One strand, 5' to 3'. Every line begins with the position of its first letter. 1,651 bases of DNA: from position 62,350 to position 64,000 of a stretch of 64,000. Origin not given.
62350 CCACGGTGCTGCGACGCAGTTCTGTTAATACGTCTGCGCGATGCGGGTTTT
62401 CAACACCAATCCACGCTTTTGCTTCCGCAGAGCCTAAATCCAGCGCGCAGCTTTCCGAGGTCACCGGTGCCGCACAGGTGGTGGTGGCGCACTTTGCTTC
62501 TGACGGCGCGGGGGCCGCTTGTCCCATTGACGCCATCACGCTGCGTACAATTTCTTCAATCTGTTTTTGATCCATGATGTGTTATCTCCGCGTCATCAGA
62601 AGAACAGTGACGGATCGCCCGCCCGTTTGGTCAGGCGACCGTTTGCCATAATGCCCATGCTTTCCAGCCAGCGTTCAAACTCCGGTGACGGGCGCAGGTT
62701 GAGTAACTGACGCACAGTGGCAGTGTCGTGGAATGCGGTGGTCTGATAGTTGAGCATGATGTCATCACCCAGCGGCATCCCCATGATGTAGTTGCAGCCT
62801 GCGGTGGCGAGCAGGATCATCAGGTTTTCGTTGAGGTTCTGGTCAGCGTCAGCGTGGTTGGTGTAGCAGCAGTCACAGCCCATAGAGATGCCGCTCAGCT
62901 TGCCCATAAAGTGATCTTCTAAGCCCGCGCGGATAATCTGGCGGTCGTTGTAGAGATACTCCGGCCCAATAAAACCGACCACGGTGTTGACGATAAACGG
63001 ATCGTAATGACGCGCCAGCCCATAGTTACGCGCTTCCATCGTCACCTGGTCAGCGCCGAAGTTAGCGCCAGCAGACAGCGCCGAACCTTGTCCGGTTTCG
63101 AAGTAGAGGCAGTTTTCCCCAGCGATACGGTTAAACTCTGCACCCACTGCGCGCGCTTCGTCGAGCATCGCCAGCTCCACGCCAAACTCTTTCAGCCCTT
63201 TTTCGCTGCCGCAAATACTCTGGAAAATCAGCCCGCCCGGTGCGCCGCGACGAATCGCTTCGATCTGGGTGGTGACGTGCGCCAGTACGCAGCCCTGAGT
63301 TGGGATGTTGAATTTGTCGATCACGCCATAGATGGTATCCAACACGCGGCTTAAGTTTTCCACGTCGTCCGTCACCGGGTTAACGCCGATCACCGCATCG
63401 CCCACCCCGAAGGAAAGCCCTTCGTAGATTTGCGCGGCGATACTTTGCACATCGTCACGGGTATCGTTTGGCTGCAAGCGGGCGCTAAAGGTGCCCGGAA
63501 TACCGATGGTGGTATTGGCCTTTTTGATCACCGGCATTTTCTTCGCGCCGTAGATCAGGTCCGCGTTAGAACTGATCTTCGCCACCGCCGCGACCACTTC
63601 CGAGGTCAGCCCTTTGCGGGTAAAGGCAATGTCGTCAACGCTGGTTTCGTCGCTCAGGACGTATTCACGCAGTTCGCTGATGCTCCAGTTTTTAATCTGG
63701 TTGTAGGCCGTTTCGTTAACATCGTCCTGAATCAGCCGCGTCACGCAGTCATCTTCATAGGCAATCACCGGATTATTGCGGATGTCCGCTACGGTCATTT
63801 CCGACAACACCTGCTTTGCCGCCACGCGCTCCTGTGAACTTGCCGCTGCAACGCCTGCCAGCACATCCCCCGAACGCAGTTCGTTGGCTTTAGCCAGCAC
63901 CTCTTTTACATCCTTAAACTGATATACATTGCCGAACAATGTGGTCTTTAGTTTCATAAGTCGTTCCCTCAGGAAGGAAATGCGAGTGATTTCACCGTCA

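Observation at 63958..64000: eut operon appears uninterrupted upstream of eutB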

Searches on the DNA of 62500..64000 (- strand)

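Call 6: search_dna_similar(query=window:62500-64000:-, collection=ecoli_genomes, mode=near, max_rows=30)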
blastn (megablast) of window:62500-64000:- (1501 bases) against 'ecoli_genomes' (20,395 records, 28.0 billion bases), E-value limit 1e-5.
Records with a match: 5390; places in all: 5404; records where one place covers at least 80% of the query: 5369.
Genomes with a match: 5389 of 5426; with a place that covers at least 80% of the query: 5368. Places per genome that has any: lowest 1, median 1, highest 4. On chromosomes: 5403 places; on plasmids: 1.
Best place of each record, by identity: >=99% 7; 95-99% 5374; 90-95% 9.
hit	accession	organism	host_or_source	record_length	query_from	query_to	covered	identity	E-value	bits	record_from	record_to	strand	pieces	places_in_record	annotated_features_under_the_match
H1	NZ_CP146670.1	Escherichia coli strain MS 21-1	Homo sapiens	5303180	1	1501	100%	100.0%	0e+0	2772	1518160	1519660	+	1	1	eutB: ethanolamine ammonia-lyase subunit alpha | eutC: ethanolamine ammonia-lyase subunit beta | eutA: ethanolamine ammonia-lyase reactivating factor EutA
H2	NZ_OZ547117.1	Escherichia coli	Homo sapiens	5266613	1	1501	100%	100.0%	0e+0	2772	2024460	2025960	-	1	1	eutB: ethanolamine ammonia-lyase subunit alpha | eutC: ethanolamine ammonia-lyase subunit beta | eutA: ethanolamine ammonia-lyase reactivating factor EutA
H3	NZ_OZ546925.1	Escherichia coli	Homo sapiens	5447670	1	1501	100%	100.0%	0e+0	2772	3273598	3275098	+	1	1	eutB: ethanolamine ammonia-lyase subunit alpha | eutC: ethanolamine ammonia-lyase subunit beta | eutA: ethanolamine ammonia-lyase reactivating factor EutA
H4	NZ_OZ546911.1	Escherichia coli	Homo sapiens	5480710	1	1501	100%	100.0%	0e+0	2772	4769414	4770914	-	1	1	eutB: ethanolamine ammonia-lyase subunit alpha | eutC: ethanolamine ammonia-lyase subunit beta | eutA: ethanolamine ammonia-lyase reactivating factor EutA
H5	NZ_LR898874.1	Escherichia coli strain MSB1_4I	Homo sapiens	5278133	1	1501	100%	100.0%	0e+0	2772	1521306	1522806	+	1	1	eutB: ethanolamine ammonia-lyase subunit alpha | eutC: ethanolamine ammonia-lyase subunit beta | eutA: ethanolamine ammonia-lyase reactivating factor EutA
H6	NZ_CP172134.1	Escherichia coli strain GF131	chicken meat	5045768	1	1501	100%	99.0%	0e+0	2689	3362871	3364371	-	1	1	eutB: ethanolamine ammonia-lyase subunit alpha | eutC: ethanolamine ammonia-lyase subunit beta | eutA: ethanolamine ammonia-lyase reactivating factor EutA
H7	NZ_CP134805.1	Escherichia coli strain E7-1N7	agricultural environment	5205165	1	1501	100%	99.0%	0e+0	2689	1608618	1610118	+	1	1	eutB: ethanolamine ammonia-lyase subunit alpha | eutC: ethanolamine ammonia-lyase subunit beta | eutA: ethanolamine ammonia-lyase reactivating factor EutA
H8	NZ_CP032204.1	Escherichia coli strain AR_0013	missing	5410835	1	1501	100%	98.9%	0e+0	2678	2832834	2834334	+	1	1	eutB: ethanolamine ammonia-lyase subunit alpha | eutC: ethanolamine ammonia-lyase subunit beta | eutA: ethanolamine ammonia-lyase reactivating factor EutA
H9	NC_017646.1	Escherichia coli O7:K1 str. CE10 strain CE10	Homo sapiens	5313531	1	1501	100%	98.9%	0e+0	2678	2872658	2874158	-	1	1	eutB: ethanolamine ammonia-lyase subunit alpha | eutC: ethanolamine ammonia-lyase subunit beta | eutA: ethanolamine ammonia-lyase reactivating factor EutA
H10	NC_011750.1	Escherichia coli IAI39 strain IAI39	-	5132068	1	1501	100%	98.9%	0e+0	2678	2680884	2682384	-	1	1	eutB: ethanolamine ammonia-lyase subunit alpha | eutC: ethanolamine ammonia-lyase subunit beta | eutA: ethanolamine ammonia-lyase reactivating factor EutA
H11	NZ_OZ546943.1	Escherichia coli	Homo sapiens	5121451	1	1501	100%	98.9%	0e+0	2678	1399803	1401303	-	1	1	eutB: ethanolamine ammonia-lyase subunit alpha | eutC: ethanolamine ammonia-lyase subunit beta | eutA: ethanolamine ammonia-lyase reactivating factor EutA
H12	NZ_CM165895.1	Escherichia coli strain N32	Homo sapiens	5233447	1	1501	100%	98.8%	0e+0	2673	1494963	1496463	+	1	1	eutB: ethanolamine ammonia-lyase subunit alpha | eutC: ethanolamine ammonia-lyase subunit beta | eutA: ethanolamine ammonia-lyase reactivating factor EutA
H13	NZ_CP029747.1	Escherichia coli strain 2016C-3878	Homo sapiens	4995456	1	1501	100%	98.5%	0e+0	2651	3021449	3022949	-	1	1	eutB: ethanolamine ammonia-lyase subunit alpha | eutC: ethanolamine ammonia-lyase subunit beta | eutA: ethanolamine ammonia-lyase reactivating factor EutA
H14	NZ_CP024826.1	Escherichia coli strain CREC-544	Homo sapiens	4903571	1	1501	100%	98.5%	0e+0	2651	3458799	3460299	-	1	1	eutB: ethanolamine ammonia-lyase subunit alpha | eutC: ethanolamine ammonia-lyase subunit beta | eutA: ethanolamine ammonia-lyase reactivating factor EutA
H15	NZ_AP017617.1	Escherichia coli strain MRY15-117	Bos taurus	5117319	1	1501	100%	98.5%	0e+0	2651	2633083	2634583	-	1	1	eutB: ethanolamine ammonia-lyase subunit alpha | eutC: ethanolamine ammonia-lyase subunit beta | eutA: ethanolamine ammonia-lyase reactivating factor EutA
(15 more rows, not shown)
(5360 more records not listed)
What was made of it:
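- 62596..63957 (-): eutB, ethanolamine ammonia-lyase large subunit, 453 aa, intact. 100% DNA identity to annotated eutB in five genomes (call 6).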

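Call 7: get_annotated_region(hit=H1, flank=9000)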
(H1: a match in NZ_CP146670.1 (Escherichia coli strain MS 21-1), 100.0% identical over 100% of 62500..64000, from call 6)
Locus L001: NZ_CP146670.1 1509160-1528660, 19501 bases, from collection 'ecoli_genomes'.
description: Escherichia coli strain MS 21-1 chromosome, complete genome
organism: Escherichia coli strain MS 21-1 (NCBI taxid 562)
replicon: chromosome; assembly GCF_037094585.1
host: Homo sapiens; source: Colon; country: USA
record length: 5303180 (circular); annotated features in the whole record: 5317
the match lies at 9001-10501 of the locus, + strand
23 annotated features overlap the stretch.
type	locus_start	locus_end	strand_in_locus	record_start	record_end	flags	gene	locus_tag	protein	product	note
CDS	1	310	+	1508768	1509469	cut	eutQ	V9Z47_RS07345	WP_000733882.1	ethanolamine utilization acetate kinase EutQ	-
CDS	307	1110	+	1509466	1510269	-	eutT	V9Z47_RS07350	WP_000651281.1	ethanolamine utilization cob(I)yrinic acid a,c-diamide adenosyltransferase EutT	-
CDS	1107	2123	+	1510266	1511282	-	pta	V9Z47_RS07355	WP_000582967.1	phosphate acetyltransferase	-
CDS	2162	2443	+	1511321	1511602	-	eutM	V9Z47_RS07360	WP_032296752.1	ethanolamine utilization microcompartment protein EutM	-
CDS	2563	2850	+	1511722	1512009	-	eutN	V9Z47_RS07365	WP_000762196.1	ethanolamine utilization microcompartment protein EutN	-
CDS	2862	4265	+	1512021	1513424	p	eutE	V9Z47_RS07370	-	aldehyde dehydrogenase family protein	internal stop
CDS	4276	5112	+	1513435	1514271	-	eutJ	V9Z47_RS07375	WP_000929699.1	ethanolamine utilization protein EutJ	-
CDS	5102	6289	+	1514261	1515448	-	eutG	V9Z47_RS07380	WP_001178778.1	ethanolamine utilization ethanol dehydrogenase EutG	-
CDS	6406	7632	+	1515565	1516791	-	eutH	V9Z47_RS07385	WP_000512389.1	ethanolamine utilization protein EutH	-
CDS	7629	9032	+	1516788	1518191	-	eutA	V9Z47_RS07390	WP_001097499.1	ethanolamine ammonia-lyase reactivating factor EutA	-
CDS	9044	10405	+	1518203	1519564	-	eutB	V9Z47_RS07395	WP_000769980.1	ethanolamine ammonia-lyase subunit alpha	-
CDS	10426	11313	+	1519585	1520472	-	eutC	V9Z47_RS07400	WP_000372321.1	ethanolamine ammonia-lyase subunit beta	-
CDS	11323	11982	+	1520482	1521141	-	eutL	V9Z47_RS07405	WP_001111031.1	ethanolamine utilization microcompartment protein EutL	-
CDS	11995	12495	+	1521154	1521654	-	eutK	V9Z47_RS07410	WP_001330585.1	ethanolamine utilization microcompartment protein EutK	-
CDS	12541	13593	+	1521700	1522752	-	eutR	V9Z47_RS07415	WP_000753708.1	HTH-type transcriptional regulator EutR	-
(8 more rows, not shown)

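Call 15: search_dna_similar(query=L001:8533-9532:+, collection=ecoli_genomes, mode=near, max_rows=40, rows=spread)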
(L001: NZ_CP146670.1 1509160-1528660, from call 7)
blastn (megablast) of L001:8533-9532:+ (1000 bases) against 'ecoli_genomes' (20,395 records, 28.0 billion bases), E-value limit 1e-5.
Records with a match: 5424; places in all: 5836; records where one place covers at least 80% of the query: 4965.
Genomes with a match: 5423 of 5426; with a place that covers at least 80% of the query: 4964. Places per genome that has any: lowest 1, median 1, highest 3. On chromosomes: 5835 places; on plasmids: 1.
Best place of each record, by identity: >=99% 13; 95-99% 5411.
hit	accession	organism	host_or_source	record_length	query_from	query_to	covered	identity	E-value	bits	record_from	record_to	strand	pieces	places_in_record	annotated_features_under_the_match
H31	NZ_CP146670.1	Escherichia coli strain MS 21-1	Homo sapiens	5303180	1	1000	100%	100.0%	0e+0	1847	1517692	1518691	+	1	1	eutA: ethanolamine ammonia-lyase reactivating factor EutA | eutB: ethanolamine ammonia-lyase subunit alpha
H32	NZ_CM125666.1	Escherichia coli strain 2020S05-013-18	not applicable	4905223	1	1000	100%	98.2%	0e+0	1748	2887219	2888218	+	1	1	eutA: ethanolamine ammonia-lyase reactivating factor EutA | eutB: ethanolamine ammonia-lyase subunit alpha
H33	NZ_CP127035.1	Escherichia coli strain TW10573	Homo sapiens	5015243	1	1000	100%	98.1%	0e+0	1742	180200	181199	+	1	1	eutA: ethanolamine ammonia-lyase reactivating factor EutA | eutB: ethanolamine ammonia-lyase subunit alpha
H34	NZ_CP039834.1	Escherichia coli O157:H7 strain MB41-1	cattle feces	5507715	1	1000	100%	98.0%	0e+0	1736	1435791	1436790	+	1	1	eutA: ethanolamine ammonia-lyase reactivating factor EutA | eutB: ethanolamine ammonia-lyase subunit alpha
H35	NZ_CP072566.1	Escherichia coli strain WG5::TT12A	missing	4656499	1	1000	100%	98.0%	0e+0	1736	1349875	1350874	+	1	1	eutA: ethanolamine ammonia-lyase reactivating factor EutA | eutB: ethanolamine ammonia-lyase subunit alpha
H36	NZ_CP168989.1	Escherichia coli strain UTME-4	beef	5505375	1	1000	100%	98.0%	0e+0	1736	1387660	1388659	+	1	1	eutA: ethanolamine ammonia-lyase reactivating factor EutA | eutB: ethanolamine ammonia-lyase subunit alpha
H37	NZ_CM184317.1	Escherichia coli strain C21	companion animal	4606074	1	999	100%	98.1%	0e+0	1740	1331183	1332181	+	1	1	eutA: ethanolamine ammonia-lyase reactivating factor EutA | eutB: ethanolamine ammonia-lyase subunit alpha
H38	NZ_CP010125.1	Escherichia coli strain C8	cow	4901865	1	1000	100%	97.9%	0e+0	1731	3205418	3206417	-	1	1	eutA: ethanolamine ammonia-lyase reactivating factor EutA | eutB: ethanolamine ammonia-lyase subunit alpha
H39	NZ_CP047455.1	Escherichia coli strain ZF31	a feces sample of swine origin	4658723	1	1000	100%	97.9%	0e+0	1731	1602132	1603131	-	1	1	eutA: ethanolamine ammonia-lyase reactivating factor EutA | eutB: ethanolamine ammonia-lyase subunit alpha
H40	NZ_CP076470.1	Escherichia coli strain DH5a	liquid culture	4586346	1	1000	100%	97.9%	0e+0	1731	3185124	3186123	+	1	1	eutA: ethanolamine ammonia-lyase reactivating factor EutA | eutB: ethanolamine ammonia-lyase subunit alpha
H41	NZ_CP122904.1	Escherichia coli strain ETEC1706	Sus scrofa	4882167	1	1000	100%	97.9%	0e+0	1731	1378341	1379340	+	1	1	eutA: ethanolamine ammonia-lyase reactivating factor EutA | eutB: ethanolamine ammonia-lyase subunit alpha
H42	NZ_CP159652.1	Escherichia coli strain Z226-1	hospital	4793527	1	1000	100%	97.9%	0e+0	1731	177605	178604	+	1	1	eutA: ethanolamine ammonia-lyase reactivating factor EutA | eutB: ethanolamine ammonia-lyase subunit alpha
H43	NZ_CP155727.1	Escherichia coli strain 41EC2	wastewater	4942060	1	1000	100%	97.9%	0e+0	1731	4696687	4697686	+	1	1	eutA: ethanolamine ammonia-lyase reactivating factor EutA | eutB: ethanolamine ammonia-lyase subunit alpha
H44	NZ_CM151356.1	Escherichia coli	Homo sapiens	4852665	1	1000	100%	97.9%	0e+0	1731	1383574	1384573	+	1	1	eutA: ethanolamine ammonia-lyase reactivating factor EutA | eutB: ethanolamine ammonia-lyase subunit alpha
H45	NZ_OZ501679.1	Escherichia coli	Homo sapiens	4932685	1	1000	100%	97.9%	0e+0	1731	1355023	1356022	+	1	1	eutA: ethanolamine ammonia-lyase reactivating factor EutA | eutB: ethanolamine ammonia-lyase subunit alpha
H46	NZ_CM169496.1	Escherichia coli strain EC06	Homo sapiens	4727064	1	1000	100%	97.9%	0e+0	1731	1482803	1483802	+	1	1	eutA: ethanolamine ammonia-lyase reactivating factor EutA | eutB: ethanolamine ammonia-lyase subunit alpha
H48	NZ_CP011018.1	Escherichia coli strain CI5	Homo sapiens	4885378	1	1000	100%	97.8%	0e+0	1725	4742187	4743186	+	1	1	eutA: ethanolamine ammonia-lyase reactivating factor EutA | eutB: ethanolamine ammonia-lyase subunit alpha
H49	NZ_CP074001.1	Escherichia coli strain PM4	Pig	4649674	1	1000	100%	97.8%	0e+0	1725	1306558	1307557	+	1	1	eutA: ethanolamine ammonia-lyase reactivating factor EutA | eutB: ethanolamine ammonia-lyase subunit alpha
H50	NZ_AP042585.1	Escherichia coli strain OkiPb01698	bovine feces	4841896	1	1000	100%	97.8%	0e+0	1725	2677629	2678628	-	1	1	eutA: ethanolamine ammonia-lyase reactivating factor EutA | eutB: ethanolamine ammonia-lyase subunit alpha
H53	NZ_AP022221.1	Escherichia coli strain WP8-S17-ESBL-08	-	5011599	1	1000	100%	97.7%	0e+0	1720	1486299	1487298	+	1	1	eutA: ethanolamine ammonia-lyase reactivating factor EutA | eutB: ethanolamine ammonia-lyase subunit alpha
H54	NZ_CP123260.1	Escherichia coli strain YZLc4-1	chicken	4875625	1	1000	100%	97.7%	0e+0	1720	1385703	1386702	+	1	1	eutA: ethanolamine ammonia-lyase reactivating factor EutA | eutB: ethanolamine ammonia-lyase subunit alpha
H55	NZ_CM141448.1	Escherichia coli strain LFB1-1-1R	wolf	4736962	1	1000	100%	97.7%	0e+0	1720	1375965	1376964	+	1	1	eutA: ethanolamine ammonia-lyase reactivating factor EutA | eutB: ethanolamine ammonia-lyase subunit alpha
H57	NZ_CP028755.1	Escherichia coli strain A20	Mexican long-nosed bat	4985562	1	1000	100%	97.6%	0e+0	1714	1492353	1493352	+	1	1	eutA: ethanolamine ammonia-lyase reactivating factor EutA | eutB: ethanolamine ammonia-lyase subunit alpha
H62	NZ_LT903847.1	Escherichia coli O127:H6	Homo sapiens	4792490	1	1000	100%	97.2%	0e+0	1692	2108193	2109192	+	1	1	eutA: ethanolamine ammonia-lyase reactivating factor EutA | eutB: ethanolamine ammonia-lyase subunit alpha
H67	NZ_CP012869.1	Escherichia coli strain K-12 substr. MG1655_TMP32XR1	culture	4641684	478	1000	52%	96.4%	0e+0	857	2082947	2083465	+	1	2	eutB: ethanolamine ammonia-lyase subunit alpha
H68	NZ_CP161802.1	Escherichia coli strain MG-phbCAB-3-6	not application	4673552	478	1000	52%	96.4%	0e+0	857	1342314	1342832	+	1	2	eutB: ethanolamine ammonia-lyase subunit alpha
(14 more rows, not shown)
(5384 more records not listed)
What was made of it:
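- A 1000-bp probe centred on the junction is contiguous in 4964 of 5426 genomes (call 15).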

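Call 30: get_annotated_region(hit=H40, flank=3000)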
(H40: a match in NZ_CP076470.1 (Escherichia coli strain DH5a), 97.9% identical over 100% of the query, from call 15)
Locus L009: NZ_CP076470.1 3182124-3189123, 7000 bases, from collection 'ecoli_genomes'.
description: Escherichia coli strain DH5a chromosome, complete genome
organism: Escherichia coli strain DH5a (NCBI taxid 562)
replicon: chromosome; assembly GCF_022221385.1
host: -; source: liquid culture; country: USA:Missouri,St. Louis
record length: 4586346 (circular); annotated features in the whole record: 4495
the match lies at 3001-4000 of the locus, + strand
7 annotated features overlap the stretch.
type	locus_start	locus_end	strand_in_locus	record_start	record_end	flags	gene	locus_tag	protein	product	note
CDS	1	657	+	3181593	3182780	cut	eutG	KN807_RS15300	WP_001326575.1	ethanolamine utilization ethanol dehydrogenase EutG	-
CDS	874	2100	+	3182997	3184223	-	eutH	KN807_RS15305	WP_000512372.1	ethanolamine utilization protein EutH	-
CDS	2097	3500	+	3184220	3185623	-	eutA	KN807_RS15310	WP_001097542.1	ethanolamine ammonia-lyase reactivating factor EutA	-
CDS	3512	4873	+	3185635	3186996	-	eutB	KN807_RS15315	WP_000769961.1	ethanolamine ammonia-lyase subunit alpha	-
CDS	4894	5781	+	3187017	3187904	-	eutC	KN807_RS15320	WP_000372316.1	ethanolamine ammonia-lyase subunit beta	-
CDS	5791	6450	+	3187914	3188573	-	eutL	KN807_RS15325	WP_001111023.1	ethanolamine utilization microcompartment protein EutL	-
CDS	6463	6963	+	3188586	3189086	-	eutK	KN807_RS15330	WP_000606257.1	ethanolamine utilization microcompartment protein EutK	-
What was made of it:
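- A record labelled DH5a has the clean junction (call 30).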

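Call 37: search_dna_similar(query=window:63958-64000:-, collection=ecoli_genomes, mode=near, max_rows=30, rows=spread, max_evalue=0.01)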
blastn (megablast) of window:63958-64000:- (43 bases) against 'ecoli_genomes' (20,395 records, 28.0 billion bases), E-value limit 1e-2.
Records with a match: 5402; places in all: 5407; records where one place covers at least 80% of the query: 4958.
Genomes with a match: 5401 of 5426; with a place that covers at least 80% of the query: 4957. Places per genome that has any: lowest 1, median 1, highest 3. On chromosomes: 5406 places; on plasmids: 1.
Best place of each record, by identity: >=99% 5386; 95-99% 16.
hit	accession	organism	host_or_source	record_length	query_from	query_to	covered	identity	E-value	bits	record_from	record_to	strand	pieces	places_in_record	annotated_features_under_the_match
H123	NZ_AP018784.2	Escherichia coli strain SK1144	-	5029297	1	43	100%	100.0%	2e-13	81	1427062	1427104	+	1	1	eutA: ethanolamine ammonia-lyase reactivating factor EutA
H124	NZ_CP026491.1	Escherichia coli strain HS13-1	Homo sapiens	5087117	1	43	100%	100.0%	2e-13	81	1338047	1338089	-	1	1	eutA: ethanolamine ammonia-lyase reactivating factor EutA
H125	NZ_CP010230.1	Escherichia coli strain S21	not applicable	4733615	1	43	100%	100.0%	2e-13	81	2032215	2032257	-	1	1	eutA: ethanolamine ammonia-lyase reactivating factor EutA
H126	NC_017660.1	Escherichia coli KO11FL strain KO11FL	-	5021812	1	43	100%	100.0%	2e-13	81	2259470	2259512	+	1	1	eutA: ethanolamine ammonia-lyase reactivating factor EutA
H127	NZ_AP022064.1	Escherichia coli strain WP4-W18-ESBL-08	-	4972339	1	43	100%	100.0%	2e-13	81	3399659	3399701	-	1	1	eutA: ethanolamine ammonia-lyase reactivating factor EutA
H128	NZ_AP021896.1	Escherichia coli strain 2018-02-2CC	Homo sapiens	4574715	1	43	100%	100.0%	2e-13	81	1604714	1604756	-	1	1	eutA: ethanolamine ammonia-lyase reactivating factor EutA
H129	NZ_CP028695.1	Escherichia coli strain 107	cattle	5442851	1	43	100%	100.0%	2e-13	81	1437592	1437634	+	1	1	eutA: ethanolamine ammonia-lyase reactivating factor EutA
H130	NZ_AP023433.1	Escherichia coli strain M719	Homo sapiens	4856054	1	43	100%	100.0%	2e-13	81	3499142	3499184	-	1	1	eutA: ethanolamine ammonia-lyase reactivating factor EutA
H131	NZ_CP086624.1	Escherichia coli strain RIVM_C037791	Homo sapiens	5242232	1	43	100%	100.0%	2e-13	81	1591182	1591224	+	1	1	eutA: ethanolamine ammonia-lyase reactivating factor EutA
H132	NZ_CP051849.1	Escherichia coli strain SCU-101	Homo sapiens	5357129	1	43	100%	100.0%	2e-13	81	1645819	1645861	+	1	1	eutA: ethanolamine ammonia-lyase reactivating factor EutA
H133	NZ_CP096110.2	Escherichia coli strain DP033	Homo sapiens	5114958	1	43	100%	100.0%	2e-13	81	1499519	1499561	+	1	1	eutA: ethanolamine ammonia-lyase reactivating factor EutA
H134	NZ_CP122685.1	Escherichia coli strain ETEC4067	Sus scrofa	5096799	1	43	100%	100.0%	2e-13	81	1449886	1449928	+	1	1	eutA: ethanolamine ammonia-lyase reactivating factor EutA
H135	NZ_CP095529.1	Escherichia coli strain GN06156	Homo sapiens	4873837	1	43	100%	100.0%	2e-13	81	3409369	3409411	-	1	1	eutA: ethanolamine ammonia-lyase reactivating factor EutA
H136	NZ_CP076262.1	Escherichia coli strain 0-4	Homo sapiens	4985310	1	43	100%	100.0%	2e-13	81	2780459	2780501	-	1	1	eutA: ethanolamine ammonia-lyase reactivating factor EutA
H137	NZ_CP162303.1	Escherichia coli strain XB2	chicken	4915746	1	43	100%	100.0%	2e-13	81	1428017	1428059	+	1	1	eutA: ethanolamine ammonia-lyase reactivating factor EutA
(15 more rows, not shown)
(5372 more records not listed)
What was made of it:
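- Checked: The whole 43-mer is found at 100% identity under annotated eutA in thousands of genomes (call 37).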
